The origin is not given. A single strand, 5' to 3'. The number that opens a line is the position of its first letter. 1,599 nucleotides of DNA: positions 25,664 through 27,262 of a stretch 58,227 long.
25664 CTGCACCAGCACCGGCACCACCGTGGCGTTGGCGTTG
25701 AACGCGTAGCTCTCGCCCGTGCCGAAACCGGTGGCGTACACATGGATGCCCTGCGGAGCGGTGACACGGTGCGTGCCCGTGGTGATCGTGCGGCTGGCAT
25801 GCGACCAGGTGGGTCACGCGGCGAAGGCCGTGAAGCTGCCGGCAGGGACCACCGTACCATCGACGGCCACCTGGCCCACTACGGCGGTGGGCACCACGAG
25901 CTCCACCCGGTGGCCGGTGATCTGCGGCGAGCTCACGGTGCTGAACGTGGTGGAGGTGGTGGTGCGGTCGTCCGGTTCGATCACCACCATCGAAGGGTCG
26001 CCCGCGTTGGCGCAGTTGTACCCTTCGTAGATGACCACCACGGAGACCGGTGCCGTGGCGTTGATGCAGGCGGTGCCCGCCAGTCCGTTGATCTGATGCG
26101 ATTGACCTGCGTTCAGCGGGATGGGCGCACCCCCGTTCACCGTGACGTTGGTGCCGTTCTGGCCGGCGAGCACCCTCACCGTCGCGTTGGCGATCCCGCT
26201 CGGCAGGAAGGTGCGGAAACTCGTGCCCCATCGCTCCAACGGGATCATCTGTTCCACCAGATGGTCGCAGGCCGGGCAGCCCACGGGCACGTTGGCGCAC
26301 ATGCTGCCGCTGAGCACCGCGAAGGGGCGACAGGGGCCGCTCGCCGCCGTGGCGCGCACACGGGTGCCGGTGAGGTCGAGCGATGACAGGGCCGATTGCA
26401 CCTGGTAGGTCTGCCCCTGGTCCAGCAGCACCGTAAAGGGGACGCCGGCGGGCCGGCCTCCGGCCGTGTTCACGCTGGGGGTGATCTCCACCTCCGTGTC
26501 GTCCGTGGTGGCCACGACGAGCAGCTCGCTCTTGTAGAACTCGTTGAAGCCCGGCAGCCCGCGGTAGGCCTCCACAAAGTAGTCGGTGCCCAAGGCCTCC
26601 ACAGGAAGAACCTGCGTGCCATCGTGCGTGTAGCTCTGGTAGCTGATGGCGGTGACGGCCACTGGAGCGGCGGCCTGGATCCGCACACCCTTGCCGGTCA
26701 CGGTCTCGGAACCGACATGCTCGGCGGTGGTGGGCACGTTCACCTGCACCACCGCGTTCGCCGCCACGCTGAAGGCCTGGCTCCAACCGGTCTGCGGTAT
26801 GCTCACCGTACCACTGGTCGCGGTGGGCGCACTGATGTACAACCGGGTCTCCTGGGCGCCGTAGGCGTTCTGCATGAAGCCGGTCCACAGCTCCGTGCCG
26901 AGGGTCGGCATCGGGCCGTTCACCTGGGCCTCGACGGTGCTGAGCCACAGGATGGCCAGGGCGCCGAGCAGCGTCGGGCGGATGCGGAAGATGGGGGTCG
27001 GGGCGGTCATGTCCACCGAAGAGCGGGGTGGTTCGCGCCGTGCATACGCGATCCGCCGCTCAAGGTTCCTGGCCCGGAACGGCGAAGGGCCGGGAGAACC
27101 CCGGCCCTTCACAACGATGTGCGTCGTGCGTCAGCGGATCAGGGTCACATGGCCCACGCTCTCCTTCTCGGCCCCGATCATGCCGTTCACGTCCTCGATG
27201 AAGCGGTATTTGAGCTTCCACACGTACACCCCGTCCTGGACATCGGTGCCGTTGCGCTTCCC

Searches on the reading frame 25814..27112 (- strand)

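Call 30: search_protein_families(library=pfam, proteins=[window:25814-27112:-], max_evalue=0.0001)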
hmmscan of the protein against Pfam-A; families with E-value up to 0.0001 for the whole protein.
window:25814-27112:- (432 aa): 1 family
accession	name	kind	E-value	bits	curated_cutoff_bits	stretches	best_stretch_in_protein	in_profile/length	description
PF17517.7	IgGFc_binding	-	1.8e-56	192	25.6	1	164-428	1-262/297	IgGFc binding protein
